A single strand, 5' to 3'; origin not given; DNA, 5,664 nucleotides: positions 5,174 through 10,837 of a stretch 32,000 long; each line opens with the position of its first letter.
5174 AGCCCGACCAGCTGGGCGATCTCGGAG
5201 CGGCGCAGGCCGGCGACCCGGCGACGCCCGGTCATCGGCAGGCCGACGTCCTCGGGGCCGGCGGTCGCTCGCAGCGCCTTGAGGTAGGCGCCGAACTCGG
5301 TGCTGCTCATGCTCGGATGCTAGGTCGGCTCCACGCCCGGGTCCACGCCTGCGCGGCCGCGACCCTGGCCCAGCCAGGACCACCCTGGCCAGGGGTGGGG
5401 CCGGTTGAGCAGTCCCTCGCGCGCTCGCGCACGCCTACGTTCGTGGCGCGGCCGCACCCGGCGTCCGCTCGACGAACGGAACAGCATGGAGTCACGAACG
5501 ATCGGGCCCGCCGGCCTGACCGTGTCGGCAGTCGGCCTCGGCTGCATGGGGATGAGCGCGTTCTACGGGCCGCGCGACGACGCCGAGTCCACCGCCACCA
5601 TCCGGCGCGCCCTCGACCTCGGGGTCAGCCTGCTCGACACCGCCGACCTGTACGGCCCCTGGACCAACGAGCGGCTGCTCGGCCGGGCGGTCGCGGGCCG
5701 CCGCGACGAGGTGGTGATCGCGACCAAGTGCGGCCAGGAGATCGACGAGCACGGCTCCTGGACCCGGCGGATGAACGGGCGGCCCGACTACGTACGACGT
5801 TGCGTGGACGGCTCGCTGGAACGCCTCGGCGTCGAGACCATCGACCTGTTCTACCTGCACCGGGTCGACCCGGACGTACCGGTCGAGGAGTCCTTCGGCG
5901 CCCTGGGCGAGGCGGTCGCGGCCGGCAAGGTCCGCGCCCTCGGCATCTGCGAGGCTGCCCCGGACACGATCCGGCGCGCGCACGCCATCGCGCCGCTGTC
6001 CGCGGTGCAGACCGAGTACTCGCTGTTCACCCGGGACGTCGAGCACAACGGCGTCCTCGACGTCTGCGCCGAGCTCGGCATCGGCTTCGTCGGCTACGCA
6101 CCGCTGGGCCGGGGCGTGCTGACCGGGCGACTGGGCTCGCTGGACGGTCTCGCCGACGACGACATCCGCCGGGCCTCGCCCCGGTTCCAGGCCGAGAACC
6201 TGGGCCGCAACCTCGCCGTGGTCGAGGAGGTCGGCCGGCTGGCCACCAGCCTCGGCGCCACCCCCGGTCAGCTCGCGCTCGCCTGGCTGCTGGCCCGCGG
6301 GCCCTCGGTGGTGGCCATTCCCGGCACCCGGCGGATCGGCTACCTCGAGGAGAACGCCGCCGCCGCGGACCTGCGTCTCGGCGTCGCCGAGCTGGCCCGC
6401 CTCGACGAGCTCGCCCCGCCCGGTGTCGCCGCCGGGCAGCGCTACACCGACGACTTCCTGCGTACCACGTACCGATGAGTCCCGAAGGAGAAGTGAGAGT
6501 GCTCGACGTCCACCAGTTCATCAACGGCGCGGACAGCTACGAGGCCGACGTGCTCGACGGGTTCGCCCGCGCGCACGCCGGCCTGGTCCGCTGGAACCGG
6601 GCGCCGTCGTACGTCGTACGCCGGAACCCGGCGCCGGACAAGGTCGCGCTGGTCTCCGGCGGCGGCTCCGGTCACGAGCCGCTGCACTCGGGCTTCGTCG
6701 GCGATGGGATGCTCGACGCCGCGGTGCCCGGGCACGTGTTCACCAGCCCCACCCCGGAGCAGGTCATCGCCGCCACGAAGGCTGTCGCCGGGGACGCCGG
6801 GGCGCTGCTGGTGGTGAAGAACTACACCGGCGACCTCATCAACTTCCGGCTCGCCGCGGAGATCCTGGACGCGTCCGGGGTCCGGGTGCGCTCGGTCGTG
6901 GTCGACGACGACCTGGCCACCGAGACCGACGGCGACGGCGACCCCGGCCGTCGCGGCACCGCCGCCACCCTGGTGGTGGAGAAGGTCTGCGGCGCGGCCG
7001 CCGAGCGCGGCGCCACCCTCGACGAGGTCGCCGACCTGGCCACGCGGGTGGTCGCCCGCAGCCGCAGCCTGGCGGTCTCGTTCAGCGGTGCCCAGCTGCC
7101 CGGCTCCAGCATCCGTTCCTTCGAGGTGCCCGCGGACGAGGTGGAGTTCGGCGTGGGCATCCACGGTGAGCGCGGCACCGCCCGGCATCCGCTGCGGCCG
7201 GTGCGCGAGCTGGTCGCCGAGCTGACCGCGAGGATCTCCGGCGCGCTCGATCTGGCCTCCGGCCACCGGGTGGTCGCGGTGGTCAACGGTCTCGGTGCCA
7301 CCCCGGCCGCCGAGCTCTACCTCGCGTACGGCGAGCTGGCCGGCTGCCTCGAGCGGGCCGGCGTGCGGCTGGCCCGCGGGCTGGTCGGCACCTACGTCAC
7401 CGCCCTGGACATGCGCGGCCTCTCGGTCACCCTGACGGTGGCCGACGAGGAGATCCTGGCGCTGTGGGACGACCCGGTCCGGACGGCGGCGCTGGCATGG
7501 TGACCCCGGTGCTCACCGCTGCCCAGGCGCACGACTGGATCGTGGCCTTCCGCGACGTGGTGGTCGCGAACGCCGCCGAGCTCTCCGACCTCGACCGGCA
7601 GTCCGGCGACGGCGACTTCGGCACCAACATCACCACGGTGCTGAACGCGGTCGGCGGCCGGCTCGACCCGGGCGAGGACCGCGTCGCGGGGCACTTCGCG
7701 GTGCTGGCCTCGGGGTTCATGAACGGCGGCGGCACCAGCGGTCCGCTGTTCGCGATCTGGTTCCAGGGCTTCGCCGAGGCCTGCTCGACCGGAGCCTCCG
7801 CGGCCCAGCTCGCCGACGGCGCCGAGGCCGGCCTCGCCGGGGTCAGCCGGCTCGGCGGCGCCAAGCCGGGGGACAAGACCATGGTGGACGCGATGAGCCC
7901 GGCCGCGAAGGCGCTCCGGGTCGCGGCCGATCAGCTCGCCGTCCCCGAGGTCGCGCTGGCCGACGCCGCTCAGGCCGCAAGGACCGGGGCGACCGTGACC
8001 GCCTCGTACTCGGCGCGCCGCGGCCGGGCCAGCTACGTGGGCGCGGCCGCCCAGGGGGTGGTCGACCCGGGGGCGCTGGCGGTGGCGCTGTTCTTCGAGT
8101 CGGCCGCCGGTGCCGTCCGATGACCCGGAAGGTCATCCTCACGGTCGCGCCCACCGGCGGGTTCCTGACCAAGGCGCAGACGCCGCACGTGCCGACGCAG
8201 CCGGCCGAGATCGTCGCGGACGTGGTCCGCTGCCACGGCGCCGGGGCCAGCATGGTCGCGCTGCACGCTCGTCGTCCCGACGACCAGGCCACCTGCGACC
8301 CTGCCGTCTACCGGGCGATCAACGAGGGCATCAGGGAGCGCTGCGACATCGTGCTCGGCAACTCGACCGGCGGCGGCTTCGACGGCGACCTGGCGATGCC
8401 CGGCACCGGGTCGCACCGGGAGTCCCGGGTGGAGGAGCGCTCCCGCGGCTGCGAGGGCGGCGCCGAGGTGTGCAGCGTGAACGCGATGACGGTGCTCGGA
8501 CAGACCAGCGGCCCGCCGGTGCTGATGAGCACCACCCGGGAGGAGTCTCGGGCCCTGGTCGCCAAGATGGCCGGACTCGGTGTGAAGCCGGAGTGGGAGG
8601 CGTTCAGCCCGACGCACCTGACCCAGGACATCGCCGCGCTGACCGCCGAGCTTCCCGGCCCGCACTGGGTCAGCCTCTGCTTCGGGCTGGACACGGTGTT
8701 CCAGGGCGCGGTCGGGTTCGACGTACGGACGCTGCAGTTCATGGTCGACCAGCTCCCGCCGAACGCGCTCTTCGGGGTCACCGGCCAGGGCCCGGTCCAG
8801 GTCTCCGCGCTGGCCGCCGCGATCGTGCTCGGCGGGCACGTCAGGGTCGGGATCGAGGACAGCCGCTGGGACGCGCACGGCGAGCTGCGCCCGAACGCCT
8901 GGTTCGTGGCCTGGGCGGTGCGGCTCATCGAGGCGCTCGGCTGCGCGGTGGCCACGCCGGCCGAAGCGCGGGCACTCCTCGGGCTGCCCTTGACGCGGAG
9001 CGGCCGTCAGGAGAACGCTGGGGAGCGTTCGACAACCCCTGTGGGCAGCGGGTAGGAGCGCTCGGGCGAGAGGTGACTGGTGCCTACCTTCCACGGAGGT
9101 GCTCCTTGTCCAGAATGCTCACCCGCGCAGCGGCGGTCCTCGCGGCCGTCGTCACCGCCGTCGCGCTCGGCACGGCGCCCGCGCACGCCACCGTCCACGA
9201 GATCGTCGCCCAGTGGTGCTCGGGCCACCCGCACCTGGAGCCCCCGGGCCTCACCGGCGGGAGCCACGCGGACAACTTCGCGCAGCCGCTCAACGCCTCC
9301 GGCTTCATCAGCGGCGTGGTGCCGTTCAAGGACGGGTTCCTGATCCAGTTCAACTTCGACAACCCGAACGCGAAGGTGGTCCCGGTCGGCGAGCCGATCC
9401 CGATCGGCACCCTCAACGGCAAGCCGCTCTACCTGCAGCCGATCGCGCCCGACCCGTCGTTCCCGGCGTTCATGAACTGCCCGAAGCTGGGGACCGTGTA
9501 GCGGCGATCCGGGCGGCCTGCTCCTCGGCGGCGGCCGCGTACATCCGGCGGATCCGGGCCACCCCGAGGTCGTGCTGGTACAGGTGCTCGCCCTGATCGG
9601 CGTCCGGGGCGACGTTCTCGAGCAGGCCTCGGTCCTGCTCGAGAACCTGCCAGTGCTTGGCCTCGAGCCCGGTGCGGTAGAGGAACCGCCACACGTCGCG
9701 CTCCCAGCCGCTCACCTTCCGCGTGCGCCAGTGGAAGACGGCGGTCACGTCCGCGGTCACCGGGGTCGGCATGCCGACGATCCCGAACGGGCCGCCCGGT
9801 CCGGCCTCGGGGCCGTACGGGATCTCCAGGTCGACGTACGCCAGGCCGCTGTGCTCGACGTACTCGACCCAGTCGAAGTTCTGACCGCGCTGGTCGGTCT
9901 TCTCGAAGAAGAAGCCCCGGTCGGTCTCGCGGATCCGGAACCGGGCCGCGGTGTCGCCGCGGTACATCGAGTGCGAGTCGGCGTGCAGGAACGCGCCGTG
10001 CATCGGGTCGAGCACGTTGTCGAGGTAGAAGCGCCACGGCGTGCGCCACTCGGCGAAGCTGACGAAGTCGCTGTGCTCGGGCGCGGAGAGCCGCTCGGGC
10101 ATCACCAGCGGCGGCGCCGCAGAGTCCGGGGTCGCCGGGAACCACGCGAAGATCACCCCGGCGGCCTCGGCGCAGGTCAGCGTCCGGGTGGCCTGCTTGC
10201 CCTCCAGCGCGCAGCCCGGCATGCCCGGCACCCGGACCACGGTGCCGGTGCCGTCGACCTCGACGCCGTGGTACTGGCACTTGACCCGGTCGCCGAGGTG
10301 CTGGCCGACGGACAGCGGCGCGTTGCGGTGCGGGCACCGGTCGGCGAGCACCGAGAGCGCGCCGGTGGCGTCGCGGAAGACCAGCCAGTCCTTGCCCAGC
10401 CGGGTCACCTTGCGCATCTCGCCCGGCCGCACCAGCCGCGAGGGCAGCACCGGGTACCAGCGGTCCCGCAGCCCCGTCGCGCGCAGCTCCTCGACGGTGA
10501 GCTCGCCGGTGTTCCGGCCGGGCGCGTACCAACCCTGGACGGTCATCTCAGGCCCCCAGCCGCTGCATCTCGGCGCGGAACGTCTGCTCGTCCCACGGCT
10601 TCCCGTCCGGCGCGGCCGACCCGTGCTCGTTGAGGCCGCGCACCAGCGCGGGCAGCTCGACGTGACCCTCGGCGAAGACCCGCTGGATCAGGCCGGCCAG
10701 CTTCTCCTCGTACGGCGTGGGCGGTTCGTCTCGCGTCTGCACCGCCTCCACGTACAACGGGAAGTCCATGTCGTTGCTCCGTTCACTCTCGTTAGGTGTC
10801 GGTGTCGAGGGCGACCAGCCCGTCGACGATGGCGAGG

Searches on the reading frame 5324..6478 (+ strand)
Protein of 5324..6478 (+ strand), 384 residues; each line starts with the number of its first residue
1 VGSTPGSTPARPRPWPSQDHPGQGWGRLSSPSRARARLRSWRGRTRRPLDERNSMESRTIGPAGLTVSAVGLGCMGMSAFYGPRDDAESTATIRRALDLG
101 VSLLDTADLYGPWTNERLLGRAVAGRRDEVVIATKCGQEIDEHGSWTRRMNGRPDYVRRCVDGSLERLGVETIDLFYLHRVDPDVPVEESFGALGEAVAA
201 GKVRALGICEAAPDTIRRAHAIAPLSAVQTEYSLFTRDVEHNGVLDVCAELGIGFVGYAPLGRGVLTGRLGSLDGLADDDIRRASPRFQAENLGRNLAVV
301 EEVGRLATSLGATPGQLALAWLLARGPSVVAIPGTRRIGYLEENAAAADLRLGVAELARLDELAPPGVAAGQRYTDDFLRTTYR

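Call 12: search_protein_families(library=pfam, proteins=[window:5324-6478:+], max_evalue=0.00001)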
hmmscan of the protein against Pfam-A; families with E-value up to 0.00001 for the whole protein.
window:5324-6478:+ (384 aa): 1 family
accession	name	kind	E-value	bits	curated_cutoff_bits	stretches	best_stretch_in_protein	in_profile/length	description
PF00248.27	Aldo_ket_red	-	2.2e-70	237.5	24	1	70-363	2-289/291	Aldo/keto reductase family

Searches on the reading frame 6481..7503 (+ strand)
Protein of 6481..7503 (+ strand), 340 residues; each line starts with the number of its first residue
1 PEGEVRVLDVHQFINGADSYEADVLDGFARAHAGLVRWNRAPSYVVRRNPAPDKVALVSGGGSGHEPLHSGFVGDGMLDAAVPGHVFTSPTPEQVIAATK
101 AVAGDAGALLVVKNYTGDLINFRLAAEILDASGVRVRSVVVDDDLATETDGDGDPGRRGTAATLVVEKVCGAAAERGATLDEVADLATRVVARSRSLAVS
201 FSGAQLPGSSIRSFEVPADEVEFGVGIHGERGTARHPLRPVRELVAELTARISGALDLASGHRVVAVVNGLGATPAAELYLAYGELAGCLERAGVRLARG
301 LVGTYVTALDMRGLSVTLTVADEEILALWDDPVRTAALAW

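Call 12: search_protein_families(library=pfam, proteins=[window:6481-7503:+], max_evalue=0.00001)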
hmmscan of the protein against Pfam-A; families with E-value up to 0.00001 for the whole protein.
window:6481-7503:+ (340 aa): 1 family
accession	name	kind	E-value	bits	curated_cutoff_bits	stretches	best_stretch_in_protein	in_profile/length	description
PF02733.22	Dak1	-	4e-114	381.2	31.4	1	26-337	1-313/313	Dak1 domain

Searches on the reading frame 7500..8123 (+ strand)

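Call 12: search_protein_families(library=pfam, proteins=[window:7500-8123:+], max_evalue=0.00001)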
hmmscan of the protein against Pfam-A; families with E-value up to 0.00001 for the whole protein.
window:7500-8123:+ (207 aa): 1 family
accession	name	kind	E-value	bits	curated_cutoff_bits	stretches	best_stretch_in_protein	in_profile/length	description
PF02734.22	Dak2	-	6.1e-38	130.9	27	1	36-202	3-172/174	DAK2 domain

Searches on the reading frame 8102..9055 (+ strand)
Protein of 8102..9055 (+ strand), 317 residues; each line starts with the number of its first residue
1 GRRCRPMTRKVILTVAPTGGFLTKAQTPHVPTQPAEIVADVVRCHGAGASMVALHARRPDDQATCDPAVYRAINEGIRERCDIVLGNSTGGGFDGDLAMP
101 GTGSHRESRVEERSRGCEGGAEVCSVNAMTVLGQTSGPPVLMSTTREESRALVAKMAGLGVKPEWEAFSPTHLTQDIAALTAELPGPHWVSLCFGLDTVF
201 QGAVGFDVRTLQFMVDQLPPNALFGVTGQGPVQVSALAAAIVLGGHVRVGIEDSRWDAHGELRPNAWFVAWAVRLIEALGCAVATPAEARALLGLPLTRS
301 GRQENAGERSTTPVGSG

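Call 12: search_protein_families(library=pfam, proteins=[window:8102-9055:+], max_evalue=0.00001)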
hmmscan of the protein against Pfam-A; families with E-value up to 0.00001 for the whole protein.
window:8102-9055:+ (317 aa): 1 family
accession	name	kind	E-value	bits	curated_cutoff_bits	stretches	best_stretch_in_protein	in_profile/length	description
PF05853.18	BKACE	-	1.3e-65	221.9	24.8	1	10-295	1-274/274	beta-keto acid cleavage enzyme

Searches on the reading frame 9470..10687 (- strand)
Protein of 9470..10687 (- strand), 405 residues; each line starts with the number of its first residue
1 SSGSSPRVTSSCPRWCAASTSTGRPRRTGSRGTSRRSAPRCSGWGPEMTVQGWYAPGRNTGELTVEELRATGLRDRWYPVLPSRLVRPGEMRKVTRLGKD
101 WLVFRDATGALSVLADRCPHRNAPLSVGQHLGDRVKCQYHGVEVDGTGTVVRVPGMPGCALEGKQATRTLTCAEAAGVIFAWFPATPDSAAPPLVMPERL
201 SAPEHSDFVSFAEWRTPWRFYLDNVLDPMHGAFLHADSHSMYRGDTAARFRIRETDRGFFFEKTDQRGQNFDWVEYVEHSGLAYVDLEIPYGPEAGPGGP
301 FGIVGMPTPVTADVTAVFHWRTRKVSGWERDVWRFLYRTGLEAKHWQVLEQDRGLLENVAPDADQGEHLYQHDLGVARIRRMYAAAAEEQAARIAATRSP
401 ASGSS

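Call 77: search_protein_families(library=pfam, proteins=[window:9470-10687:-], max_evalue=0.00001)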
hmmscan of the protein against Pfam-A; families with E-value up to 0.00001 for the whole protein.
window:9470-10687:- (405 aa): 2 families
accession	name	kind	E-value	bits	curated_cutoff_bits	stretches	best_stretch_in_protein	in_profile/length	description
PF00355.32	Rieske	-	1.8e-19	69.9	20.3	1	77-157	2-82/88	Rieske [2Fe-2S] domain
PF19112.6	VanA_C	-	7e-08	33.3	23.5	1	214-388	1-192/193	Vanillate O-demethylase oxygenase C-terminal domain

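Call 86: search_protein_families(library=ncbifam, proteins=[window:9470-10687:-], max_evalue=0.00001)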
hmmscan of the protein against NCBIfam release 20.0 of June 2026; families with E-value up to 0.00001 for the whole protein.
window:9470-10687:- (405 aa): 1 family
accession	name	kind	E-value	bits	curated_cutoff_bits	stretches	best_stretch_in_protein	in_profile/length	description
NF052579.1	BetMthstMoxSdmAMthl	equivalog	1.7e-14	53.6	600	1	75-237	16-180/351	4beta-methylsterol monooxygenase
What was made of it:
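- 9470..13044 (-): Associated divergent operon: Rieske/VanA_C oxygenase, CMD-like protein, SDR, FNR/Fer2 reductase. Calls 77, 86.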
